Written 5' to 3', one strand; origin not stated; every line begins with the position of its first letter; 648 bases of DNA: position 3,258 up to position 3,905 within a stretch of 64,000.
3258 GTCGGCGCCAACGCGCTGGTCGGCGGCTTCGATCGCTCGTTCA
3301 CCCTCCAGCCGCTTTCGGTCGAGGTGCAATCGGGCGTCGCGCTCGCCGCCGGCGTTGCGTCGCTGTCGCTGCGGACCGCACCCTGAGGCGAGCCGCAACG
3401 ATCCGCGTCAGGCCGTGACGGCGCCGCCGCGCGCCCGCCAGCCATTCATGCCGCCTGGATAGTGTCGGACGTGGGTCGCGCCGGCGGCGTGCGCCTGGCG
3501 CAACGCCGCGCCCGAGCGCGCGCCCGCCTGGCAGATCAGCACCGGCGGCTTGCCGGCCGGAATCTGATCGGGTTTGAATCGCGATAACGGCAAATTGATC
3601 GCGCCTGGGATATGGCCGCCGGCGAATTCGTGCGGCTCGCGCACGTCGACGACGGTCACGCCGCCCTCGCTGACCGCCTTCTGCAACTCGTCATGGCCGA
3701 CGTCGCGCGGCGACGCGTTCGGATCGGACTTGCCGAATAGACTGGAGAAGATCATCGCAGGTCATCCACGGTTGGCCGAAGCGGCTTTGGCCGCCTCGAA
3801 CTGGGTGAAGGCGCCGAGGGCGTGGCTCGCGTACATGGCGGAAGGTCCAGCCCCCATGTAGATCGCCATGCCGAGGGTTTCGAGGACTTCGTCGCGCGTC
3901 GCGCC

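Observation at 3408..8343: RND pump operon that also encodes an AhpD-like CxxC protein and a rhodanese, wired to a persulfide-sensor-type regulator (candidate novel system)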

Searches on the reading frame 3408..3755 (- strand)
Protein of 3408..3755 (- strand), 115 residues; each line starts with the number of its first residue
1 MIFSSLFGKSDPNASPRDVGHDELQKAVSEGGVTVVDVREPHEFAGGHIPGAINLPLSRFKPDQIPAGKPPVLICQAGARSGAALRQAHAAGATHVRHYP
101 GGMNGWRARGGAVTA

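Call 3: search_protein_families(library=pfam, proteins=[window:3408-3755:-], max_evalue=0.01)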
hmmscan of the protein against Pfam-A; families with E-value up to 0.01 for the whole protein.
window:3408-3755:- (115 aa): 1 family
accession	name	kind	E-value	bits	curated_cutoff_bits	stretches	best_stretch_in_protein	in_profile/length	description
PF00581.25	Rhodanese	-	3.1e-19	69.7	22.2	1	22-108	3-101/102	Rhodanese-like domain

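Call 7: search_protein_families(library=ncbifam, proteins=[window:3408-3755:-], max_evalue=0.001)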
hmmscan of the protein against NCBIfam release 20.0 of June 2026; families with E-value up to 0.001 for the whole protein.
window:3408-3755:- (115 aa): 12 families
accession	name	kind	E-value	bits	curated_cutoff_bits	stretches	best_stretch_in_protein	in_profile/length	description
NF006444.0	PRK08762.1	equivalog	2.9e-12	45.9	449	1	15-113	13-114/387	molybdopterin-synthase adenylyltransferase MoeB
NF005902.0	PRK07878.1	equivalog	4.6e-11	42.2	647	1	18-107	288-382/392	adenylyltransferase/sulfurtransferase MoeZ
NF045521.1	rhoda_near_glyco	subfamily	4.6e-07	29.7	145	1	31-113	30-115/144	rhodanese homology domain-containing protein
NF008752.0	PRK11784.1-4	equivalog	1.9e-06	26.9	266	1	34-57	20-43/357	tRNA 2-selenouridine(34) synthase MnmH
NF008750.0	PRK11784.1-2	equivalog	2.8e-06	26.6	241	1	25-57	8-40/346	tRNA 2-selenouridine(34) synthase MnmH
TIGR03167.1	tRNA_sel_U_synt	equivalog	4.7e-06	26.2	219.75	1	34-57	4-27/311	tRNA 2-selenouridine(34) synthase MnmH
NF001195.0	PRK00162.1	equivalog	7.7e-06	26.2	102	1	22-109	10-99/108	thiosulfate sulfurtransferase GlpE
TIGR02981.1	phageshock_pspE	exception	2.5e-05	24.5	126.3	1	35-99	21-89/101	thiosulfate sulfurtransferase PspE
NF005646.0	PRK07411.1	equivalog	2.8e-05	23.4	633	1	23-107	288-380/390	molybdopterin-synthase adenylyltransferase MoeB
NF008749.0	PRK11784.1-1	equivalog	6.5e-05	22.3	548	1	26-98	11-77/364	tRNA 2-selenouridine(34) synthase MnmH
NF007627.0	PRK10287.1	equivalog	7.8e-05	22.9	102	1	36-102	24-93/104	thiosulfate sulfurtransferase PspE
TIGR04568.1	arch_SelU_Nterm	equivalog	0.00099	19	200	0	24-57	96-128/215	selenouridine synthase SelU-like subunit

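Call 73: search_solved_structures(query=window:3408-3755:-, max_evalue=0.001, show_alignments=1)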
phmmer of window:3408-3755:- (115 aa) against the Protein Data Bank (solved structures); distinct sequences matched with E-value up to 0.001: 48.
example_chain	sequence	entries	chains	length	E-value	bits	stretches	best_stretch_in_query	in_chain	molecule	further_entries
3tp9_A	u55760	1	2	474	1.2e-17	67.6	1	11-113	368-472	BETA-LACTAMASE and RHODANESE DOMAIN PROTEIN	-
1yt8_A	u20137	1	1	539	6.7e-16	61.9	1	28-112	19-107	thiosulfate sulfurtransferase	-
6mxv_A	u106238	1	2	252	4e-11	46.5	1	34-110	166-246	Rhodanese-like family protein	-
3d1p_A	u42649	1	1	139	6.1e-11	45.9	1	30-111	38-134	Putative thiosulfate sulfurtransferase YOR285W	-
5ve3_B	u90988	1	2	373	1.8e-10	44.5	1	32-113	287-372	BpPRF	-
5ve4_A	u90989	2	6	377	4.2e-09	40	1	32-113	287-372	BpPRF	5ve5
6bev_A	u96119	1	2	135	6.7e-08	36.1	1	14-107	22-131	Thiosulfate sulfurtransferase/rhodanese-like domain-containing protein 1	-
3icr_A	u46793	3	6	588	8.8e-08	35.8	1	22-103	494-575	Coenzyme A-Disulfide Reductase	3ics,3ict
6k6r_A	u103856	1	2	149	2.6e-07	34.3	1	47-112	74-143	Thiosulfate sulfurtransferase RDL2, mitochondrial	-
3gk5_A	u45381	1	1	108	5.7e-07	33.2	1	32-111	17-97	Uncharacterized rhodanese-related protein TVG0868615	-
2hhg_A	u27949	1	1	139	8.1e-07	32.6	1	31-114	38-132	Hypothetical protein RPA3614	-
4ocg_A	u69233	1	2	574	8.4e-07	32.6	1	34-103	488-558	FAD-dependent pyridine nucleotide-disulphide oxidoreductase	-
3nta_A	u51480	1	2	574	8.4e-07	32.6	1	34-103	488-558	FAD-dependent pyridine nucleotide-disulphide oxidoreductase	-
3iwh_A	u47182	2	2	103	1.9e-06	31.5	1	19-110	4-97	Rhodanese-like domain protein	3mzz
1tq1_A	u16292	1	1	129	2.3e-06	31.2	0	32-57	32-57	senescence-associated family protein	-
5hbl_A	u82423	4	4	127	4.7e-06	30.2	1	13-111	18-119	Inner membrane protein YgaP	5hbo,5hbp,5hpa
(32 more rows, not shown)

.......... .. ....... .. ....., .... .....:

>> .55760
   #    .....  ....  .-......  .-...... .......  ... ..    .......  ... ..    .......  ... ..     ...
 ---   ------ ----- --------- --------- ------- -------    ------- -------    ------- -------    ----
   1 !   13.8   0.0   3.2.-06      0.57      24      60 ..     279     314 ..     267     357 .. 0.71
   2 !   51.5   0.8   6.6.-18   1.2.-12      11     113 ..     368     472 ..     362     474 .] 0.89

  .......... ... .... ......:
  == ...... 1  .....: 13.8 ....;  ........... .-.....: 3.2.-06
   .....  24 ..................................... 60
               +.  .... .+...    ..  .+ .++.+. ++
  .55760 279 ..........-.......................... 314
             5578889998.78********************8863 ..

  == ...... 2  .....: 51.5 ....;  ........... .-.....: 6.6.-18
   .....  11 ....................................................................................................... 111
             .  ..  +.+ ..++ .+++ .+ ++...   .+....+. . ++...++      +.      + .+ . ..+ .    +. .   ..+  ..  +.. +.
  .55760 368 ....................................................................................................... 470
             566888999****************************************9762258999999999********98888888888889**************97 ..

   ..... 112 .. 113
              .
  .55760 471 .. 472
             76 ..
